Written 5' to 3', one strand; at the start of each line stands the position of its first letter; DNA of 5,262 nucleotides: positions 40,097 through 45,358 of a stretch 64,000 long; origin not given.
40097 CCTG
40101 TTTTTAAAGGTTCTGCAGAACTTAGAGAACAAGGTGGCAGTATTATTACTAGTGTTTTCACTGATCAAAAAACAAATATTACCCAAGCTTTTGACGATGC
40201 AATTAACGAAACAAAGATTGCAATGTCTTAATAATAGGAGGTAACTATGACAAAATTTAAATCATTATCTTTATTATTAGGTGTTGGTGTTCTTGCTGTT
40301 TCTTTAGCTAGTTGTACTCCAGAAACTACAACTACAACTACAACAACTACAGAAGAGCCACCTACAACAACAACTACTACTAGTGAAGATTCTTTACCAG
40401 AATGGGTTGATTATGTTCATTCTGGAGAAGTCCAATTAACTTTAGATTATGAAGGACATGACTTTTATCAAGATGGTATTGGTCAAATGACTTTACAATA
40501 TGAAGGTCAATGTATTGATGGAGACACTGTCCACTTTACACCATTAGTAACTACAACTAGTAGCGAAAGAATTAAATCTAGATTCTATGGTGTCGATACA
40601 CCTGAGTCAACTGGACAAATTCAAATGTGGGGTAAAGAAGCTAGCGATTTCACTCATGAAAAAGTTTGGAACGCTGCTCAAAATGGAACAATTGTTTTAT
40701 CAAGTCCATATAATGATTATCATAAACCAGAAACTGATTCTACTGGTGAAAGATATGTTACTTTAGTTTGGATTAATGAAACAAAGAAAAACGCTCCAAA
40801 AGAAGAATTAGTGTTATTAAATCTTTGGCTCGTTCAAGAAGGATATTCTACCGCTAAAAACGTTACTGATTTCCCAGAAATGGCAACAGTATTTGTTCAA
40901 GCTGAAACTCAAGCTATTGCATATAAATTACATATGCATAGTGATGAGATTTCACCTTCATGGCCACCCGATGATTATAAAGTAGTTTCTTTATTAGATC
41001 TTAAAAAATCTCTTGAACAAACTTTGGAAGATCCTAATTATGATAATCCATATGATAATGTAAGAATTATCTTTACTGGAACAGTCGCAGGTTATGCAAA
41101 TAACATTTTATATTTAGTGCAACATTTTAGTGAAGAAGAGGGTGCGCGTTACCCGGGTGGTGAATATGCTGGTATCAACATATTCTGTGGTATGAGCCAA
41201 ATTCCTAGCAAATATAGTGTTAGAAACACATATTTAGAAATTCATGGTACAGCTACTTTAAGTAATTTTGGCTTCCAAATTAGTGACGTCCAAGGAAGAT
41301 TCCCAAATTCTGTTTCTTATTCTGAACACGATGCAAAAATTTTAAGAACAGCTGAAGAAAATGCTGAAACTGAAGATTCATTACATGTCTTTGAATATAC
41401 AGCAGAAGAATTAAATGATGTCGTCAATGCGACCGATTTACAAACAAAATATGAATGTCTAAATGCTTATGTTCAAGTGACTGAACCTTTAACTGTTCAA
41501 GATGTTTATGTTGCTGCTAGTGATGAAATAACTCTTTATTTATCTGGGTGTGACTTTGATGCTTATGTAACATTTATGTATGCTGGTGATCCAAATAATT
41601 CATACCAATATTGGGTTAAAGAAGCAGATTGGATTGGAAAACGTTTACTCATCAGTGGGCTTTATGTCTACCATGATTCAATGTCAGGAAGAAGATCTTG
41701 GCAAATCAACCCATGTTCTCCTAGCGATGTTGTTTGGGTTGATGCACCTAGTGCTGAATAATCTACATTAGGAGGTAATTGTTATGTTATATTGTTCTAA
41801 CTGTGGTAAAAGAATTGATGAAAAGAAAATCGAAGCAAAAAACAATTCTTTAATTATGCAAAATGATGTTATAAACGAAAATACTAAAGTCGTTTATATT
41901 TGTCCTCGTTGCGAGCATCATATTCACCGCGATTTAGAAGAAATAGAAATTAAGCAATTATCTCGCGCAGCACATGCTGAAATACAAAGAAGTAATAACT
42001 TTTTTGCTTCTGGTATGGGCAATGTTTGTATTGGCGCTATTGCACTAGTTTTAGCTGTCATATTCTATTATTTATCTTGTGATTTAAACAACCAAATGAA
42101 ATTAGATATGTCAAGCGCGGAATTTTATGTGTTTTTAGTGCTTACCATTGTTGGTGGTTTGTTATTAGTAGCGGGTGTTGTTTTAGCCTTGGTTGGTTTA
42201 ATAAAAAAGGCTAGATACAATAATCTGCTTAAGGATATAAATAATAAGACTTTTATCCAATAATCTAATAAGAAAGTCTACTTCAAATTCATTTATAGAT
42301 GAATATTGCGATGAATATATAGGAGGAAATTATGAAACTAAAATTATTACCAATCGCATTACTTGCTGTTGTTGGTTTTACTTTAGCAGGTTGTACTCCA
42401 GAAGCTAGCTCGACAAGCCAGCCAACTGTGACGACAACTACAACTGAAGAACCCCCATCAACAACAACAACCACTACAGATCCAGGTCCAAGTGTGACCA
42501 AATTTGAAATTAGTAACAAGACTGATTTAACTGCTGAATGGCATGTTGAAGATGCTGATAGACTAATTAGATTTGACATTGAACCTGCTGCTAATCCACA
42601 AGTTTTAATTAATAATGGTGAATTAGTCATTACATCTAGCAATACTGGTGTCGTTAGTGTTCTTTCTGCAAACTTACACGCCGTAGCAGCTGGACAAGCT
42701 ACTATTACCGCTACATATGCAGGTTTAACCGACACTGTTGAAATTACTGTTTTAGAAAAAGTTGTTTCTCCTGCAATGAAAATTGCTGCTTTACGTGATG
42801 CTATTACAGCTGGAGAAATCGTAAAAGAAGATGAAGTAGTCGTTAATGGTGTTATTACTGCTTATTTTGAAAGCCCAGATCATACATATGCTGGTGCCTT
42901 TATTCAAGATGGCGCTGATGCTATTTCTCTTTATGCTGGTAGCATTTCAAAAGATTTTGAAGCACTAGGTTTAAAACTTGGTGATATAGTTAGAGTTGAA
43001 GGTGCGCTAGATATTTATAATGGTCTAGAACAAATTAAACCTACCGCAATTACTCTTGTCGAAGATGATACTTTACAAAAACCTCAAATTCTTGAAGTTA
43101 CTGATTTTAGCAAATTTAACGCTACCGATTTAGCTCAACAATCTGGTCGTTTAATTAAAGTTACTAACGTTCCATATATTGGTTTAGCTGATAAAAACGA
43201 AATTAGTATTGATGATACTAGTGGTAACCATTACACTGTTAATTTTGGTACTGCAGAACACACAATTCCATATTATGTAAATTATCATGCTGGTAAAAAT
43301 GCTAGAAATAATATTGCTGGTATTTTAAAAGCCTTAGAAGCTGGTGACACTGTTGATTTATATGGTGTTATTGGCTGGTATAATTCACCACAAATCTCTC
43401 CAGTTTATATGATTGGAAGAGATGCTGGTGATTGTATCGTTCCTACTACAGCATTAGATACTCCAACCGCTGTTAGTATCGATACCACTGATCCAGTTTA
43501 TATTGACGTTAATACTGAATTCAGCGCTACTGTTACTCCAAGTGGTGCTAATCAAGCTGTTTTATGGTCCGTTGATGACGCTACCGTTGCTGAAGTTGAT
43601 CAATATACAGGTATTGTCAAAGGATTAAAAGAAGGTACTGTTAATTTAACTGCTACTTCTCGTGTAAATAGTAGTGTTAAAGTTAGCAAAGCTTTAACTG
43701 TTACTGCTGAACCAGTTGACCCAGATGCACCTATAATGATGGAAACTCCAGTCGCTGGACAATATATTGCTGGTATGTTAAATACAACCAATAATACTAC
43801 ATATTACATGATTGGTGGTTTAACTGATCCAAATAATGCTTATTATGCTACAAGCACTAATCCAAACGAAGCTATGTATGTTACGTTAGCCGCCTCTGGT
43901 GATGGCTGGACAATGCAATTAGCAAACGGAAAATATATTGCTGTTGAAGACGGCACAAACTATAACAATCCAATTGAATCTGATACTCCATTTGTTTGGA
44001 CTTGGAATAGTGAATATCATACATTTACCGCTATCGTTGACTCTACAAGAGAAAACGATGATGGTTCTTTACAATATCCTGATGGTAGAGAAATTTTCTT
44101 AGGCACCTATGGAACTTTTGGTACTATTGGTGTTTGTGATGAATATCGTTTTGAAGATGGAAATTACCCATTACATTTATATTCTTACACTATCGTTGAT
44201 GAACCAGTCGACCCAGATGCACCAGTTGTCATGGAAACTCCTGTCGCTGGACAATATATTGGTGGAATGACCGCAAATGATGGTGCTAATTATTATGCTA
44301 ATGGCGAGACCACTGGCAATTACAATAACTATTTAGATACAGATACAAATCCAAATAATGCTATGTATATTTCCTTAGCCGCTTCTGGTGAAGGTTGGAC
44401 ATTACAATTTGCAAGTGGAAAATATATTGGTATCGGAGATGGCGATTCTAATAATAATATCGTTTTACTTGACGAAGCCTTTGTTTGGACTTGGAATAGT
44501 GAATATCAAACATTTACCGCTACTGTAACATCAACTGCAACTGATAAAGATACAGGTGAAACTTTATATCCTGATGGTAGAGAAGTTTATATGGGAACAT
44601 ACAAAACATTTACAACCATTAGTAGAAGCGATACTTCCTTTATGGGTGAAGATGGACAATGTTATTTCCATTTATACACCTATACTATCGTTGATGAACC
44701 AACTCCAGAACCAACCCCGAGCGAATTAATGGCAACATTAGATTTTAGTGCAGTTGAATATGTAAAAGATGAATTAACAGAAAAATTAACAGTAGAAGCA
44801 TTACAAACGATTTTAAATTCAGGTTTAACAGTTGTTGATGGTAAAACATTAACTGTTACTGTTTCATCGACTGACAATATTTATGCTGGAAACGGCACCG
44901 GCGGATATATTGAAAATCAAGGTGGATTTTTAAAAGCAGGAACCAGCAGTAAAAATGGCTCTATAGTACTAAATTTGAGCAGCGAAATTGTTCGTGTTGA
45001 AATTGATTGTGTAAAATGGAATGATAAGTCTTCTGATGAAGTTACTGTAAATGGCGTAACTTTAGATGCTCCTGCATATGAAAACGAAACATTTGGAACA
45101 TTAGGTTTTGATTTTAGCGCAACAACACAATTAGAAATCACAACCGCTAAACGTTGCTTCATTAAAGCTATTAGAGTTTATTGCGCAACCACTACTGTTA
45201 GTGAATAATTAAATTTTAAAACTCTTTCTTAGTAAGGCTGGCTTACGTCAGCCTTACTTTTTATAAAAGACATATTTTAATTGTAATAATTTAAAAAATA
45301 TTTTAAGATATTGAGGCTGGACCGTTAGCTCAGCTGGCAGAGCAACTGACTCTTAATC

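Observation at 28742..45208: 16-kb surface nucleic-acid capture, digestion and import locus built around a mycoplasma-style ABC importer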

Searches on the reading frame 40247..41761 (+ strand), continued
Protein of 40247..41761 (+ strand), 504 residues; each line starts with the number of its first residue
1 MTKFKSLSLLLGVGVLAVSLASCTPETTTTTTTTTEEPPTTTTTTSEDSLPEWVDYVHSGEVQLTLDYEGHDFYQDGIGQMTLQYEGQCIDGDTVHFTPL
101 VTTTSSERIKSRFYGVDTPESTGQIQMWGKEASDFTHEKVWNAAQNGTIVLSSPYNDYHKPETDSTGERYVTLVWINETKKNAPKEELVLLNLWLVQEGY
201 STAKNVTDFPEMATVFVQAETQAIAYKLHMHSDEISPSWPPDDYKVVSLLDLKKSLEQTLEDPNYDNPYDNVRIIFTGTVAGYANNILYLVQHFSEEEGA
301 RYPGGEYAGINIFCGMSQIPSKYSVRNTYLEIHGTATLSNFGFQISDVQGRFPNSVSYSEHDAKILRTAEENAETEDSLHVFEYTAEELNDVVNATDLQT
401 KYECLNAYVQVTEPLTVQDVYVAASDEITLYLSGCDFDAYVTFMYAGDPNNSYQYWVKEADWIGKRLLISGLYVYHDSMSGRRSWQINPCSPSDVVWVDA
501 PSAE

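Call 68: predict_structure(alignment_id=A5)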
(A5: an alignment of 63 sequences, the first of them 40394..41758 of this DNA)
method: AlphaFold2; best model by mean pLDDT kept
length: 455 residues; sequences in the alignment: 63
mean_pLDDT: 93.6   pTM: 0.87
mean pLDDT of the five models: 93.6, 93.3, 92.7, 92.7, 90.6
residues with pLDDT >= 90: 381; 70-90: 69; 50-70: 4; < 50: 1
segments of 3 or more residues with pLDDT < 50: none
pLDDT, mean of each block of 10 residues (from residue 1): 90 95 98 85 91 95 92 82 94 97 94 89 97 98 98 88 90 97 93 92 96 93 97 97 98 96 94 98 94 88 90 97 97 98 97 97 98 90 98 91 91 97 92 92 96 72
secondary structure, 60 per line:
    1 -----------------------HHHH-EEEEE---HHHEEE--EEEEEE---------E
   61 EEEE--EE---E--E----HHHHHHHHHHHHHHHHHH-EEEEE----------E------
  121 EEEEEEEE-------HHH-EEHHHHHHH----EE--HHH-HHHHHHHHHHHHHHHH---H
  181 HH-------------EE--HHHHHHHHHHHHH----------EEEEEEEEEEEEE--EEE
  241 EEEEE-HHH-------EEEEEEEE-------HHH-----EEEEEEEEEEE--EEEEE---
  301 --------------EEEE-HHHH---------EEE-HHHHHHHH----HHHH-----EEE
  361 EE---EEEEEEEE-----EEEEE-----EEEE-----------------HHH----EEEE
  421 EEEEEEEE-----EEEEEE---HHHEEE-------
elements in order: H24-27 E29-33 E40-42 E45-50 E60-64 H80-97 E99-103 E121-128 H142-148 H161-176 H200-212 E223-235 E238-245 E257-264 E280-290 E293-297 E315-318 H320-323 E333-335 H337-344 H349-352 E358-362 E366-373 E379-383 E389-392 E417-428 E434-439 E446-448

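Call 72: fold_search(model_id=the predicted structure, library=pdb)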
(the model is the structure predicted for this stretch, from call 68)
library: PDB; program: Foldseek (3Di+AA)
matches with E <= 10: 999; with E <= 0.001: 238
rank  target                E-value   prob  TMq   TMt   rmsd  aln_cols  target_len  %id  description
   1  2pw5                  1.3e-09  1.00  0.25  0.82   3.3       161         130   25  Crystal Structure of Staphylococcal nuclease variant V66Y/P117G/H124L/S128A at room temperature (released 2008-04-22)
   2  1ey9                  1.4e-09  1.00  0.25  0.81   2.9       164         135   25  STRUCTURE OF S. NUCLEASE STABILIZING QUADRUPLE MUTANT T41I/P117G/H124L/S128A (released 2000-10-18)
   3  1syc                  1.6e-09  1.00  0.25  0.80   3.3       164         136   25  ENGINEERING ALTERNATIVE BETA-TURN TYPES IN STAPHYLOCOCCAL NUCLEASE (released 1994-07-31)
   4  1syb                  3.2e-09  1.00  0.26  0.81   2.9       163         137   24  TRANSFER OF A BETA-TURN STRUCTURE TO A NEW PROTEIN CONTEXT (released 1994-07-31)
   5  2rks                  3.2e-09  1.00  0.25  0.80   2.9       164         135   24  Crystal structure of Staphylococcal nuclease variant PHS L38K at cryogenic temperature (released 2008-04-15)
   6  1ey8                  3.4e-09  1.00  0.25  0.81   2.8       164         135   24  STRUCTURE OF S. NUCLEASE STABILIZING TRIPLE MUTANT P117G/H124L/S128A (released 2000-10-18)
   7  2pyk                  3.4e-09  1.00  0.25  0.81   2.9       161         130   24  Crystal structure of Staphylococcal nuclease variant V66Q/P117G/H124L/S128A at room temperature (released 2008-05-20)
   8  1eyc                  4.0e-09  1.00  0.25  0.80   2.8       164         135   22  STRUCTURE OF S. NUCLEASE STABILIZING QUINTUPLE MUTANT T41I/S59A/P117G/H124L/S128A (released 2000-10-18)
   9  1eya                  4.0e-09  1.00  0.25  0.80   2.9       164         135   24  STRUCTURE OF S. NUCLEASE STABILIZING QUINTUPLE MUTANT T33V/T41I/P117G/H124L/S128A (released 2000-10-18)
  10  4kta                  4.5e-09  1.00  0.26  0.87   2.4       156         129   26  Crystal structure of Staphylococcal nuclease variant Delta+PHS R105Q at cryogenic temperatures (released 2013-06-12)
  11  6u0x                  4.8e-09  1.00  0.26  0.88   2.3       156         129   25  Crystal structure of Staphylococcal nuclease variant Delta+PHS Q123D at cryogenic temperature (released 2019-08-28)
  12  1kda                  4.8e-09  1.00  0.27  0.83   2.6       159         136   24  STABILIZATION OF A STRAINED PROTEIN LOOP CONFORMATION THROUGH PROTEIN ENGINEERING (released 1995-02-27)
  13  3d6c                  5.1e-09  1.00  0.26  0.82   2.9       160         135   24  Crystal structure of Staphylococcal nuclease variant PHS L38E at cryogenic temperature (released 2008-11-04)
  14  1ey7                  5.8e-09  1.00  0.26  0.82   2.8       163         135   25  STRUCTURE OF S. NUCLEASE STABILIZING MUTANT S128A (released 2000-10-18)
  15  1f2m                  6.1e-09  1.00  0.26  0.80   2.9       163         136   23  SIMPLIFICATION OF A PROTEIN LOOP IN STAPHYLOCOCCAL NUCLEASE (released 2003-09-16)
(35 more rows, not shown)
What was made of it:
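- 40247..41761 (+): Staphylococcal-nuclease-type lipoprotein with two extra C-terminal beta-rich domains. AF2 pLDDT 93.6; SNase fold TM 0.80-0.88 (calls 68, 72).
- Tried and rejected: Fold search of the full nuclease model: the hit list was saturated by SNase variants, so the two C-terminal domains stay unassigned (call 72).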

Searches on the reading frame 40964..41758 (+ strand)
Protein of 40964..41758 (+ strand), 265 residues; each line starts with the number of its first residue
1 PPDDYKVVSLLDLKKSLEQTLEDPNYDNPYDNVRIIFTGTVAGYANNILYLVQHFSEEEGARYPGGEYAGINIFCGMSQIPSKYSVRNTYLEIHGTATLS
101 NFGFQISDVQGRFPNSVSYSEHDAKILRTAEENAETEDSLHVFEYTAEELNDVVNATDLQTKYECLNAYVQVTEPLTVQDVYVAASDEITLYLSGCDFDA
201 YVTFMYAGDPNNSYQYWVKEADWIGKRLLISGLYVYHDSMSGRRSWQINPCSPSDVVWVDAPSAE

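Call 76: search_protein_families(library=pfam, proteins=[window:40964-41758:+], max_evalue=1)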
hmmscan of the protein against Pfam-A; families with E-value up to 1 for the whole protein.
window:40964-41758:+ (265 aa): 1 family
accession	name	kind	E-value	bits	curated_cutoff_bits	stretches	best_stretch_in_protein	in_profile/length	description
PF17781.7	RPN1_RPN2_N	-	0.059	13.3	22.4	1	144-182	258-296/301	RPN1 N-terminal domain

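Call 79: search_protein_families(library=ncbifam, proteins=[window:40964-41758:+], max_evalue=1)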
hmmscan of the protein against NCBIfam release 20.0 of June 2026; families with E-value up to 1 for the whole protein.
window:40964-41758:+ (265 aa): 0 families

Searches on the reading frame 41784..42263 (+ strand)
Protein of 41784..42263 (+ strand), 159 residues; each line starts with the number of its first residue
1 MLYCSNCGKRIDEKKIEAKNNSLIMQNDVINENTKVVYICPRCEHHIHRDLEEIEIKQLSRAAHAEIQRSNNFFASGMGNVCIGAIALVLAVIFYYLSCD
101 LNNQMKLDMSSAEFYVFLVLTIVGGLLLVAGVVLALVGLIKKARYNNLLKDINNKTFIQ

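Call 4: search_protein_families(library=pfam, proteins=[window:41784-42263:+], max_evalue=0.01)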
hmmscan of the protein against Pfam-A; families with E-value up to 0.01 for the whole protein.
window:41784-42263:+ (159 aa): 4 families
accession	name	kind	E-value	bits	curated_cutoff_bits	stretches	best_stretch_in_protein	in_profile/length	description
PF07332.16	Phage_holin_3_6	-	2.9e-05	24.5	28.4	1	61-146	20-98/116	Putative Actinobacterial Holin-X, holin superfamily III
PF07282.18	Cas12f1-like_TNB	-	0.0013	19.3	26.3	1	4-51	31-54/60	Cas12f1-like, TNB domain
PF18439.7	zf_UBZ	-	0.0022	18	25.6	0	38-50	3-15/32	Ubiquitin-Binding Zinc Finger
PF13248.11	Zn_ribbon_3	-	0.0057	16.5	27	0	1-12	2-13/26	zinc-ribbon domain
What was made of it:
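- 41784..42263 (+): Conserved small membrane protein: an N-terminal CxxC...CPxC zinc ribbon followed by two transmembrane helices. Function unknown. Only weak zinc-ribbon Pfam hits (call 4).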

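Call 8: search_protein_families(library=ncbifam, proteins=[window:41784-42263:+], max_evalue=0.01)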
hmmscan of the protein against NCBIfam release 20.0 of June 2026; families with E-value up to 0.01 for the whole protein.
window:41784-42263:+ (159 aa): 2 families
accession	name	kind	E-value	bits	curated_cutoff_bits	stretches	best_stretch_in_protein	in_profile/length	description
NF045996.1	MAG0920_fam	subfamily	0.0019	17.6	43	1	85-155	68-142/232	MAG0920 family protein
TIGR01770.1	NDH_I_N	subfamily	0.0031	16.5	332.6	1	67-135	62-126/472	NADH-quinone oxidoreductase subunit NuoN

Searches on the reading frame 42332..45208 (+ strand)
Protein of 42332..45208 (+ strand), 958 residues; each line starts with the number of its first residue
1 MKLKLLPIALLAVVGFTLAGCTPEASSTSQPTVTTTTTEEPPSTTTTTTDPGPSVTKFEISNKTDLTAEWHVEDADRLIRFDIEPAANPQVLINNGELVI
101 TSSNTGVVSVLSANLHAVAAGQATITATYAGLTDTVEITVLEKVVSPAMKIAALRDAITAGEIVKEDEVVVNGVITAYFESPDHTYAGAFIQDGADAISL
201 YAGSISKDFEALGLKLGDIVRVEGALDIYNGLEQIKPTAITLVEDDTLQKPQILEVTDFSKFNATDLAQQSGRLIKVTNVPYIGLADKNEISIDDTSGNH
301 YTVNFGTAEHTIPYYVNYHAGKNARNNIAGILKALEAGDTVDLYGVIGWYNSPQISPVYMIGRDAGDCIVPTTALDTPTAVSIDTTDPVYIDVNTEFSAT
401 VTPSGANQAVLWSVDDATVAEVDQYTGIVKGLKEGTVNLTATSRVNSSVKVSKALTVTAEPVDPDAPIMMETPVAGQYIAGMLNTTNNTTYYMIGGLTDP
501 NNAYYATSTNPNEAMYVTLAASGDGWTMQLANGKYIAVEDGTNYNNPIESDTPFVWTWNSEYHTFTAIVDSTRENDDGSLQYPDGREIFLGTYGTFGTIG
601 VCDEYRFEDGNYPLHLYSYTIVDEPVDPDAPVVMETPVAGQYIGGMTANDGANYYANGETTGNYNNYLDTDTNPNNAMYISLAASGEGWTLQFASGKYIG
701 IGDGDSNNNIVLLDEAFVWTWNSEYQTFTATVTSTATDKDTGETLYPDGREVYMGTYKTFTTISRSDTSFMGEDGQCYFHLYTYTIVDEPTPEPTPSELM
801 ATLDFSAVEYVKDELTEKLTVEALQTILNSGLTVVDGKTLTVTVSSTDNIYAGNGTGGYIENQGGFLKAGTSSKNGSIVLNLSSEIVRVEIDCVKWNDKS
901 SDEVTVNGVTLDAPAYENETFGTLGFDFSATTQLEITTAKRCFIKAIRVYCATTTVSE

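Call 4: search_protein_families(library=pfam, proteins=[window:42332-45208:+], max_evalue=0.01)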
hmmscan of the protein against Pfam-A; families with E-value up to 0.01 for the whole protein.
window:42332-45208:+ (958 aa): 1 family
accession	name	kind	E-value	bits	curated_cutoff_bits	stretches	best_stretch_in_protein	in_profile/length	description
PF02368.24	Big_2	-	5.4e-10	39.5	22.8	1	380-450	4-76/79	Bacterial Ig-like domain (group 2)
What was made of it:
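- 42332..45208 (+): Large modular lipoprotein: Big_2, OB-fold, Big_2, two roughly 150-aa repeats and a C-terminal domain. Likely a nucleic-acid capture protein. Only the N-terminal part is shared between species. Big_2 E 5.4e-10 (call 4).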

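Call 8: search_protein_families(library=ncbifam, proteins=[window:42332-45208:+], max_evalue=0.01)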
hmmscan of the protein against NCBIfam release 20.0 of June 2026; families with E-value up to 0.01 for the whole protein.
window:42332-45208:+ (958 aa): 1 family
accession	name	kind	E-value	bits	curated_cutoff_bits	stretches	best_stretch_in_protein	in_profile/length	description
NF033681.1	ExeM_NucH_DNase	subfamily_domain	0.00051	19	300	1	171-277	1-108/546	ExeM/NucH family extracellular endonuclease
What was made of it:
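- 42332..45208 (+): Weak match to the N-terminus of ExeM/NucH (call 8).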

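Call 65: search_protein_families(library=pfam, alignment_id=A6, max_evalue=0.001)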
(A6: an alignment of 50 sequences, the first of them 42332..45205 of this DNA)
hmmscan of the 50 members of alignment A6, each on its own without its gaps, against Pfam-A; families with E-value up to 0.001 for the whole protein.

A. member 1, window:42332-45205:+ (958 aa): 1 family
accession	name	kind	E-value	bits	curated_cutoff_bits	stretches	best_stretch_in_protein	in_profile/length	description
PF02368.24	Big_2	-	5.4e-10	39.5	22.8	1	380-450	4-76/79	Bacterial Ig-like domain (group 2)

B. families by the number of members that match (of 50 scanned): 13 families
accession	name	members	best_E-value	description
PF02368.24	Big_2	30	9.3e-56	Bacterial Ig-like domain (group 2)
PF22359.2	Big-like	14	2e-14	Bacterial Ig-like domain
PF01336.31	tRNA_anti-codon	11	9.6e-13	OB-fold nucleic acid binding domain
PF21461.3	HL_N-beta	6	9.7e-09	Hyaluronate lyase, N-terminal beta-sheet domain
PF23486.1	Ig_TMEM132_5th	3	0.00064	TMEM132 fifth domain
PF20578.4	aBig_2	2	2e-13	Atrophied bacterial Ig domain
PF13742.12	tRNA_anti_2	2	6.6e-09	OB-fold nucleic acid binding domain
PF18998.6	Flg_new_2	2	9.6e-06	Divergent InlB B-repeat domain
PF07523.18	Big_3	1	1.5e-13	Bacterial Ig-like domain (group 3)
PF17961.7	Big_8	1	0.00024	Bacterial Ig domain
PF21764.3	Invasin_D4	1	0.00029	Invasin, domain 4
PF12869.13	tRNA_anti-like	1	0.00031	tRNA_anti-like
PF13927.12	Ig_3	1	0.00051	Immunoglobulin domain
